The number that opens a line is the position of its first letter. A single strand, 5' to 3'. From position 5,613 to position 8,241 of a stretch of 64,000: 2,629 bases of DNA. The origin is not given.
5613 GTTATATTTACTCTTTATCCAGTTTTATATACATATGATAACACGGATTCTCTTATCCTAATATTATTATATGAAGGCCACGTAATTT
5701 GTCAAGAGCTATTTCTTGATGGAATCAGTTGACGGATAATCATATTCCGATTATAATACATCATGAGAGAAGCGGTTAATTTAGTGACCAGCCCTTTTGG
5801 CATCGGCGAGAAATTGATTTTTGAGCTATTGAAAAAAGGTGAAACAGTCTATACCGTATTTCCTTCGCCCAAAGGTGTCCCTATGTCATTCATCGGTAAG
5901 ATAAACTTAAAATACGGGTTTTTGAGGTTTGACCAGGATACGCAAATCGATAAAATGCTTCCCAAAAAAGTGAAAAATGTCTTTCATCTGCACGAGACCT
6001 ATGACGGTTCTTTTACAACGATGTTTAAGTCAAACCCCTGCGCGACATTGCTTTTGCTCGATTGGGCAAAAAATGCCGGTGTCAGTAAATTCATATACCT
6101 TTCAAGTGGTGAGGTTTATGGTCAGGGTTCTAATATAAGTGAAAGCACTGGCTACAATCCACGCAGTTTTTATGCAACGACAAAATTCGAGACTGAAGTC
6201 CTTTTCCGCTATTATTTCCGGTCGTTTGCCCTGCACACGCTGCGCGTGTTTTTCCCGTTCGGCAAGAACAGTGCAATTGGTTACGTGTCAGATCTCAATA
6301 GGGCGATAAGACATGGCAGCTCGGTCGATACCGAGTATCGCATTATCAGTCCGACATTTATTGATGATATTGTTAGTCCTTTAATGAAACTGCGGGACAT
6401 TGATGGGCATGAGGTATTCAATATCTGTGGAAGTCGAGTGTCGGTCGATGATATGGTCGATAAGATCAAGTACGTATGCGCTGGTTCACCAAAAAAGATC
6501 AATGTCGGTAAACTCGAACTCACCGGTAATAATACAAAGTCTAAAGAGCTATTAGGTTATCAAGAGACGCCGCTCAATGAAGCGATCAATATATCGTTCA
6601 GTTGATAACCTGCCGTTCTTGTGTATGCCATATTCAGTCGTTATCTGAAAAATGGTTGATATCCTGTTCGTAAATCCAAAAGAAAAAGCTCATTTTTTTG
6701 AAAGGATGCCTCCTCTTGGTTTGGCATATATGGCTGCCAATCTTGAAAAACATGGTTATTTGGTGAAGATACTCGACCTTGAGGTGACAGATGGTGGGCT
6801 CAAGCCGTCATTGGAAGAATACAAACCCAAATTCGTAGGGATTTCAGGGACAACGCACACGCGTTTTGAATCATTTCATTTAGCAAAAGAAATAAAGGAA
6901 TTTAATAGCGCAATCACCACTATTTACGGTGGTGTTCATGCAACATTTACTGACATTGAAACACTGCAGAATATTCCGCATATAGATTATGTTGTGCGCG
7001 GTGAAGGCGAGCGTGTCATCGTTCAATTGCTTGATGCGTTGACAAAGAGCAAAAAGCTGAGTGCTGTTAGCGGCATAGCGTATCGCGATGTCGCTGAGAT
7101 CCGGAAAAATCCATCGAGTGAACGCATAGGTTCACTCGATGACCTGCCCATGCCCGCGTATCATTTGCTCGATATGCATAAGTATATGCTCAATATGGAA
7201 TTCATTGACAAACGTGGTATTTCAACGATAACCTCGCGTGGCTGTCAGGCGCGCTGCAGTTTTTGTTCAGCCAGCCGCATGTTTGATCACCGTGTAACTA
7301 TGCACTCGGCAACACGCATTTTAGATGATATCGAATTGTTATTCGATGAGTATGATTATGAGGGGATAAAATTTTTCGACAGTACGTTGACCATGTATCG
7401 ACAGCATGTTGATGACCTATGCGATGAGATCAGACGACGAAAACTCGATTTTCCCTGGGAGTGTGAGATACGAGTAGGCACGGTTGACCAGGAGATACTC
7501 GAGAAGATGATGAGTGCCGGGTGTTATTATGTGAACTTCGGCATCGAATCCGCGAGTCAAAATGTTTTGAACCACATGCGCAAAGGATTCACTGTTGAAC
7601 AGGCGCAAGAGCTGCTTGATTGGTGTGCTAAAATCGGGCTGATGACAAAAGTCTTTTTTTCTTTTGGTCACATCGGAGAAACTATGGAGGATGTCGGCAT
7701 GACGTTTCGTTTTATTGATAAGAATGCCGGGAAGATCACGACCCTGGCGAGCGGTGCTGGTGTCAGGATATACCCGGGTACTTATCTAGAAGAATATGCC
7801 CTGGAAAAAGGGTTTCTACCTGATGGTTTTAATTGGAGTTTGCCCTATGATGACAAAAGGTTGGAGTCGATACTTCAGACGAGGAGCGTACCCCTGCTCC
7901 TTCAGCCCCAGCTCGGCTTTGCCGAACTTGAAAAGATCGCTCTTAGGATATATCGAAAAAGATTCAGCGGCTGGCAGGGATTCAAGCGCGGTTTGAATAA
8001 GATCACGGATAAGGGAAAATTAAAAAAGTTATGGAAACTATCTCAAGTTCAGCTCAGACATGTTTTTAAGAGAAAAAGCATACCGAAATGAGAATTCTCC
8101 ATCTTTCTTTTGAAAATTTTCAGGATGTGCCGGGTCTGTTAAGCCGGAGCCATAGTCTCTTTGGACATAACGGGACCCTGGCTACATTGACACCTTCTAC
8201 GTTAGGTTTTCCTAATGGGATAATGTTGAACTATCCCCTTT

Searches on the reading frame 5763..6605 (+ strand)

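Call 9: search_protein_families(library=pfam, proteins=[window:5763-6605:+], max_evalue=0.01)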
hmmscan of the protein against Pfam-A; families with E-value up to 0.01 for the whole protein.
window:5763-6605:+ (280 aa): 2 families
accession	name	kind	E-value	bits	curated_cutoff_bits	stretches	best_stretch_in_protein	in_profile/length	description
PF01370.27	Epimerase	-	4.1e-15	56.3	20.9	1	14-169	10-176/240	NAD dependent epimerase/dehydratase family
PF16363.11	GDP_Man_Dehyd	-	3.9e-10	40.1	27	1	86-160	97-176/332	GDP-mannose 4,6 dehydratase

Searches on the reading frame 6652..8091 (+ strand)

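Call 64: search_protein_families(library=pfam, proteins=[window:6652-8091:+], max_evalue=0.00001)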
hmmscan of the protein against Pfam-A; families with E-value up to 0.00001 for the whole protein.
window:6652-8091:+ (479 aa): 2 families
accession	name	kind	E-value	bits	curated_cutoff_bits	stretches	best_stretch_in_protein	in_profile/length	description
PF04055.27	Radical_SAM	-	2.7e-21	76.9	29.5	1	193-355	2-166/166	Radical SAM superfamily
PF02310.24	B12-binding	-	1.6e-20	73.6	32.1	1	17-126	10-120/121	B12 binding domain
